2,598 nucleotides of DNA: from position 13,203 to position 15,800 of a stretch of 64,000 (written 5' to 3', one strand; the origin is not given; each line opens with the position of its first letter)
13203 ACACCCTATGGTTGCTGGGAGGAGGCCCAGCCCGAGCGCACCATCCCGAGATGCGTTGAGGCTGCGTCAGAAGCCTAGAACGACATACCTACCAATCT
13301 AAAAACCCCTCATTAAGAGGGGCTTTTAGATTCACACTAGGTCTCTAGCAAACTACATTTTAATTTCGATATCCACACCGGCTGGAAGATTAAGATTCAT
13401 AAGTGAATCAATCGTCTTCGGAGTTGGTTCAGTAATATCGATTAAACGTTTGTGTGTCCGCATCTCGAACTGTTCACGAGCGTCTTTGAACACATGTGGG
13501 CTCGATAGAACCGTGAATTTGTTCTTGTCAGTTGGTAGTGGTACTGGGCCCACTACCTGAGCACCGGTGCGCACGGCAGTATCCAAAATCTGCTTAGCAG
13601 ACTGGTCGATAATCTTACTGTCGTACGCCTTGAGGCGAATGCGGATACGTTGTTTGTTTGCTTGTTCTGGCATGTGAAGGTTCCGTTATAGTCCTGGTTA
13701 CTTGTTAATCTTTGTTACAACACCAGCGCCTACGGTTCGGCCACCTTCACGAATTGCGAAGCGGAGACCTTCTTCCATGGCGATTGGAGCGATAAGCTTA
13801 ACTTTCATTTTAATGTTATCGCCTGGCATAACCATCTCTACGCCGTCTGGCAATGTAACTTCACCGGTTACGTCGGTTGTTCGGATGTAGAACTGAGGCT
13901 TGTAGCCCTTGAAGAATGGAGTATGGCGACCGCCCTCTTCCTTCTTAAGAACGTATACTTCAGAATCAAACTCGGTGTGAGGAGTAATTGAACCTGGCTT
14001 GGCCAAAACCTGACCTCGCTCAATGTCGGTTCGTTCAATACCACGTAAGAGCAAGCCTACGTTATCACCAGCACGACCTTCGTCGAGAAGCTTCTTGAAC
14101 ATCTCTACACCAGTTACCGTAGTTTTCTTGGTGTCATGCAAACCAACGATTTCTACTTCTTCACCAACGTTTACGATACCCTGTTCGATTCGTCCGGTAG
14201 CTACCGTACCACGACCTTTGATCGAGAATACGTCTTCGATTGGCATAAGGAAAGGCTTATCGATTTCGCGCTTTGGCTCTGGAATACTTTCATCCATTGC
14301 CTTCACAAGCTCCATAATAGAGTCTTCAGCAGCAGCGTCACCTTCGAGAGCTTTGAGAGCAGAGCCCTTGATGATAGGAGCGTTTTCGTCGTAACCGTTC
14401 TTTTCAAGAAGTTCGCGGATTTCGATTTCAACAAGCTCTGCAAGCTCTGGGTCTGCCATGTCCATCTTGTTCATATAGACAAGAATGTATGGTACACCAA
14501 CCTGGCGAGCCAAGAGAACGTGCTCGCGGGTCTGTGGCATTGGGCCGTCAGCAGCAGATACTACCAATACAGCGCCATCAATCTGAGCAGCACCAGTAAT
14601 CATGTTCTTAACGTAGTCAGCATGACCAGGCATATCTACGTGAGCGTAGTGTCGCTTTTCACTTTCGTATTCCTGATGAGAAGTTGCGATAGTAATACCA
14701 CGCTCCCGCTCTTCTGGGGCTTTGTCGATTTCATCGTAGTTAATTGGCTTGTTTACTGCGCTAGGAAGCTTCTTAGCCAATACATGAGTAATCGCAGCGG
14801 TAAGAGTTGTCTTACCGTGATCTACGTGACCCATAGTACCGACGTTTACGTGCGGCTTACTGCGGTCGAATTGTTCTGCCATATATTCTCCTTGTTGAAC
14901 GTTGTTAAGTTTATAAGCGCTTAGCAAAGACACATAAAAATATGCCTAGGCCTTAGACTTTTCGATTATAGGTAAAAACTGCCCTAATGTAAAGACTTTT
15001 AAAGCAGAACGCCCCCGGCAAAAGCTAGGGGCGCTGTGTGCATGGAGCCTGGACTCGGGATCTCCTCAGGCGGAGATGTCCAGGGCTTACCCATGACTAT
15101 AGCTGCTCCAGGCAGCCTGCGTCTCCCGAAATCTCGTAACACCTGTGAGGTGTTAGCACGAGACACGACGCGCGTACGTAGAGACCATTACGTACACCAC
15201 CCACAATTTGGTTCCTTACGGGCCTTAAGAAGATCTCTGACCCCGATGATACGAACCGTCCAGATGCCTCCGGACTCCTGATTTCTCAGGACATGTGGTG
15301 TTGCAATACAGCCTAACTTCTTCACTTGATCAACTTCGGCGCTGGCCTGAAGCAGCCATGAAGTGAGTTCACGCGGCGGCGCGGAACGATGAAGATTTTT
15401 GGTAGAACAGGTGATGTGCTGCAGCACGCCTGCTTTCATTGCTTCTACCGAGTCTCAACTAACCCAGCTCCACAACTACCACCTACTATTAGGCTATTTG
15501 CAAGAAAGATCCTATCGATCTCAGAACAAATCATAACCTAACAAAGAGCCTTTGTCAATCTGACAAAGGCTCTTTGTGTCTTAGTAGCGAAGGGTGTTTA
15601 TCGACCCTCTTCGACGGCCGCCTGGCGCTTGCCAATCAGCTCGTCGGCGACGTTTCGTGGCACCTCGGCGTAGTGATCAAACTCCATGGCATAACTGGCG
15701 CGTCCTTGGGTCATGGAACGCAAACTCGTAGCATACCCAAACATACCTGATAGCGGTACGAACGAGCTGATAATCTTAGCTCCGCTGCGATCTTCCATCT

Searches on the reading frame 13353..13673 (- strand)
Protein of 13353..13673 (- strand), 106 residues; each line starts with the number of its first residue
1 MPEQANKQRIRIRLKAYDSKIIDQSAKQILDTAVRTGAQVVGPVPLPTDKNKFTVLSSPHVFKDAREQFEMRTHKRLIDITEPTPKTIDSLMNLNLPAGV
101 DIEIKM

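Call 14: find_encoding_contigs(protein=window:13353-13673:-, flank=10000, max_places=10)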
Protein window:13353-13673:- (106 aa): 23 contigs read that carry it; 10 places shown.
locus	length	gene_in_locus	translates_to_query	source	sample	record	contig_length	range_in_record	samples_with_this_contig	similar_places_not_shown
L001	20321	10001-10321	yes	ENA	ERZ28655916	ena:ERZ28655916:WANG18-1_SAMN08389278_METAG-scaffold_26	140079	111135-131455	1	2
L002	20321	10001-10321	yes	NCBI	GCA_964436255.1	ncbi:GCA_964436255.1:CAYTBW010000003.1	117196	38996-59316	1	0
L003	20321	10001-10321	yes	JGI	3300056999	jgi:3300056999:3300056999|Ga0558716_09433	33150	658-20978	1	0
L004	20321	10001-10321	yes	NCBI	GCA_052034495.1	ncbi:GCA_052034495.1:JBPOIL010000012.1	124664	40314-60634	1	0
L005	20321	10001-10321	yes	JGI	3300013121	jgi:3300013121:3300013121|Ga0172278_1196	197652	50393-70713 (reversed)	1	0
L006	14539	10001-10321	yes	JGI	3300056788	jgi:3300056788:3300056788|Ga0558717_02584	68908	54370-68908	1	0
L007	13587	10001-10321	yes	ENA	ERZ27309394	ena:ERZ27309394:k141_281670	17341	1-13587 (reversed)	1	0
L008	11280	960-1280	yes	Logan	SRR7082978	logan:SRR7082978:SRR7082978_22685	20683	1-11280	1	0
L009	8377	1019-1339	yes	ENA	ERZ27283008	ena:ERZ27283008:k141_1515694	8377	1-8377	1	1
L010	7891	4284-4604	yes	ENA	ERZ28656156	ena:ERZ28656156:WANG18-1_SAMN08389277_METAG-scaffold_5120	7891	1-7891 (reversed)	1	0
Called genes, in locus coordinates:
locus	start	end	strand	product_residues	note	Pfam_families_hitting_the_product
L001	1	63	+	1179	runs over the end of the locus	PF04563:RNA_pol_Rpb2_1, PF04561:RNA_pol_Rpb2_2, PF04565:RNA_pol_Rpb2_3, PF10385:RNA_pol_Rpb2_45, PF00562:RNA_pol_Rpb2_6, PF04560:RNA_pol_Rpb2_7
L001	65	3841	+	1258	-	PF04997:RNA_pol_Rpb1_1, PF00623:RNA_pol_Rpb1_2, PF04983:RNA_pol_Rpb1_3, PF05000:RNA_pol_Rpb1_4 (weak), PF04998:RNA_pol_Rpb1_5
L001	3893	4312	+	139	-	PF00164:Ribosom_S12_S23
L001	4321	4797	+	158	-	PF00177:Ribosomal_S7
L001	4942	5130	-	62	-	-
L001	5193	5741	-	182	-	PF00265:TK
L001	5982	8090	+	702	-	PF00009:GTP_EFTU, PF22042:EF-G_D2, PF03144:GTP_EFTU_D2, PF14492:EFG_III, PF16658:RF3_C (weak), PF03764:EFG_IV, PF00679:EFG_C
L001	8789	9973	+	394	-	PF00009:GTP_EFTU, PF03144:GTP_EFTU_D2, PF03143:GTP_EFTU_D3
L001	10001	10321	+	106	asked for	PF00338:Ribosomal_S10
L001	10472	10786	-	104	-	-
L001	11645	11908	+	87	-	-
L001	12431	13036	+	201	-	PF00297:Ribosomal_L3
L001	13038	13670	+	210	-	PF00573:Ribosomal_L4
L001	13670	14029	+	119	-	PF00276:Ribosomal_L23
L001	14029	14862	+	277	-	PF00181:Ribosomal_L2_N, PF03947:Ribosomal_L2_C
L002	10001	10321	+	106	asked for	PF00338:Ribosomal_S10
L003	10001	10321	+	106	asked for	PF00338:Ribosomal_S10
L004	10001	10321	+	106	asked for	PF00338:Ribosomal_S10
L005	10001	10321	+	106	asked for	PF00338:Ribosomal_S10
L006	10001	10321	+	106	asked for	PF00338:Ribosomal_S10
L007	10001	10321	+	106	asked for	PF00338:Ribosomal_S10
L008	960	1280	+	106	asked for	PF00338:Ribosomal_S10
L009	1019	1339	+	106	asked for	PF00338:Ribosomal_S10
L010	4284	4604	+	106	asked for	PF00338:Ribosomal_S10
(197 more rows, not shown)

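Call 18: find_related_loci(query=window:13353-13673:-, collection=genome_contigs, flank=6000)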
Query window:13353-13673:- (106 aa) in genome_contigs; peptide patterns used: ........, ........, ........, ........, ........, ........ (x = any residue, [..] = any of these).
600 stretches matched a pattern (row limit reached: there are more); 597 encode a relative of the query (tblastn E <= 1e-3); the best 80 are kept; 80 distinct loci.
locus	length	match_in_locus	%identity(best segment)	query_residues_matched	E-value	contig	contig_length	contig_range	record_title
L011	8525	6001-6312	81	3-106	1e-55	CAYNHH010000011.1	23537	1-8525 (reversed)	MAG TPA_asm: uncultured Candidatus Saccharibacteria bacterium isolate SRP170004_co1_35 genome assembly, contig: NODE_325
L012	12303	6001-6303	77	6-106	3e-53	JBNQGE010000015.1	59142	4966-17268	MAG: Candidatus Saccharibacteria bacterium isolate Bin_28 c_000000000048, whole genome shotgun sequence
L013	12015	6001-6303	76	6-106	1e-52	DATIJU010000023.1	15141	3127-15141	MAG TPA_asm: Bacillota bacterium isolate SMAG_U15699 k141_31351, whole genome shotgun sequence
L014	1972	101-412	76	3-106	1e-52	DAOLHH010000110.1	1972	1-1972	MAG TPA_asm: Candidatus Saccharibacteria bacterium isolate AMR_MDS_0253 NODE_6117_length_1972_cov_6.259781, whole genome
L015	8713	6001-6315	73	2-106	5e-52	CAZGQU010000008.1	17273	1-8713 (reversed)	MAG TPA_asm: uncultured Candidatus Saccharibacteria bacterium isolate SRP144015_co1_132 genome assembly, contig: NODE_16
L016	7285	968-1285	74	1-106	7e-51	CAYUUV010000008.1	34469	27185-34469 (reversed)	MAG TPA_asm: uncultured Candidatus Saccharibacteria bacterium isolate SRP285395_co1_312 genome assembly, contig: NODE_17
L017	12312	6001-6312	75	3-106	3e-51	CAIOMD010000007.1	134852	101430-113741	uncultured Candidatus Saccharibacteria bacterium isolate AM-lipid-02-D3_bin-0353 genome assembly, contig: bin-0353:07/13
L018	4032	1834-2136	75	6-106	5e-51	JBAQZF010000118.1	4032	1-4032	MAG: Candidatus Saccharimonadales bacterium isolate MFD03300_ilm_asm_bin1 k127_151178, whole genome shotgun sequence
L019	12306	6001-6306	75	5-106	8e-51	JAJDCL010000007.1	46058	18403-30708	MAG: Candidatus Saccharibacteria bacterium isolate OFTM59 OFTM59_6, whole genome shotgun sequence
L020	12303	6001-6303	74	6-106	2e-50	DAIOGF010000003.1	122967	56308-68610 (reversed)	MAG TPA_asm: Candidatus Saccharibacteria bacterium isolate CTOTU22708 NODE_7_length_122967_cov_11.616701, whole genome s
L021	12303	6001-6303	74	6-106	9e-50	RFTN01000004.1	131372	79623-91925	MAG: bacterium isolate WB4_3_0875 contig_100_3, whole genome shotgun sequence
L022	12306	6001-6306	75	5-106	5e-49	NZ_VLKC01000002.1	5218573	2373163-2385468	Sporomusa sp. KB1 SalpaDRAFT_Scaffold1.2, whole genome shotgun sequence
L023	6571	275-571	75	8-106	1e-48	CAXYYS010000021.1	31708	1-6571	MAG: uncultured Acidaminococcales bacterium isolate ERR13599000_concoct_40 genome assembly, contig: ERZ24875813.175, who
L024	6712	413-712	75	7-106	1e-48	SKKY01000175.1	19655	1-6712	MAG: Clostridia bacterium isolate CSSed162cmA_186 CSSed16-2cmA-5941, whole genome shotgun sequence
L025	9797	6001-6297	73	8-106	4e-48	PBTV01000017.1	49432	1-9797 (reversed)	MAG: Rubrivirga sp. isolate NP52 8006, whole genome shotgun sequence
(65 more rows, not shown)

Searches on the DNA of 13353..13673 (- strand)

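Call 95: search_rna_families(source=L001, start=10780, end=11650, threshold=evalue, max_evalue=10)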
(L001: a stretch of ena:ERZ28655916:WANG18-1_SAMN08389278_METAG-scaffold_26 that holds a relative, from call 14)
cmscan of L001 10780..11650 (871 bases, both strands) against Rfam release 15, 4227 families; matches with E-value up to 10: 12.
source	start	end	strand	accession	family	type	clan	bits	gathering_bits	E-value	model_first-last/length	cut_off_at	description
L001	11531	11560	+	RF01811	PtaRNA1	Gene; antitoxin;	-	21.3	47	0.12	39-68/72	no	Plasmid transferred anti-sense RNA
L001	11531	11562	-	RF01811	PtaRNA1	Gene; antitoxin;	-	20.8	47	0.17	37-68/72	no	Plasmid transferred anti-sense RNA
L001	11529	11562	-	RF04076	mir-H11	Gene; miRNA;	-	16.9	70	6.2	1-72/72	no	mir-H11 microRNA precursor family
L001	11529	11562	+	RF04076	mir-H11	Gene; miRNA;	-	16.9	70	6.3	1-72/72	no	mir-H11 microRNA precursor family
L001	11317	11374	-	RF02989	gntR-DTE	Gene; sRNA;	-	15.8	63.6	4.4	1-119/119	no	gntR-DTE RNA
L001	11032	11102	+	RF01910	mir-511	Gene; miRNA;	CL00140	15.3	80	6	1-81/81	no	mir-511 microRNA precursor family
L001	11186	11264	+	RF00952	mir-650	Gene; miRNA;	-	15.3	100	7.3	1-91/91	no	mir-650 microRNA precursor family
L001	11529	11591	-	RF02628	Hrs1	Gene; sRNA;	-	14.2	56.4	7.9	1-74/74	no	Hfq-regulated sRNA 1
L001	11101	11185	-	RF02171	RFPL3-AS1_1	Gene; lncRNA;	-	13.6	70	1.3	1-88/88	no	RFPL3 antisense RNA 1 conserved region 1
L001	11022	11065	+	RF02292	TtnuCD16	Gene; snRNA; snoRNA; CD-box;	-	13.5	75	7.1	1-58/58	no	Tetrahymena snoRNA TtnuCD16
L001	10803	10865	-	RF00651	mir-221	Gene; miRNA;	-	13.3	46.6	6.5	1-84/84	no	mir-221 microRNA precursor family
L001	11481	11589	+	RF02501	Atu_C7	Gene; sRNA;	-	12.5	45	2.5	1-157/157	no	Rhizobiales sRNA Atu_C7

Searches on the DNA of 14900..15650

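Call 88: search_rna_families(source=window, start=14900, end=15650, threshold=evalue, max_evalue=1)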
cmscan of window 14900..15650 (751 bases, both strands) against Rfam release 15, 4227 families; matches with E-value up to 1: 2.
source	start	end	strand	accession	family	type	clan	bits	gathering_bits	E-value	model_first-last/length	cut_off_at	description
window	15541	15577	-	RF04239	mir-4679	Gene; miRNA;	-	20.3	88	0.47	15-61/75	no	mir-4679 microRNA precursor family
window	15541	15577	+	RF04239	mir-4679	Gene; miRNA;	-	20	88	0.55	15-61/75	no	mir-4679 microRNA precursor family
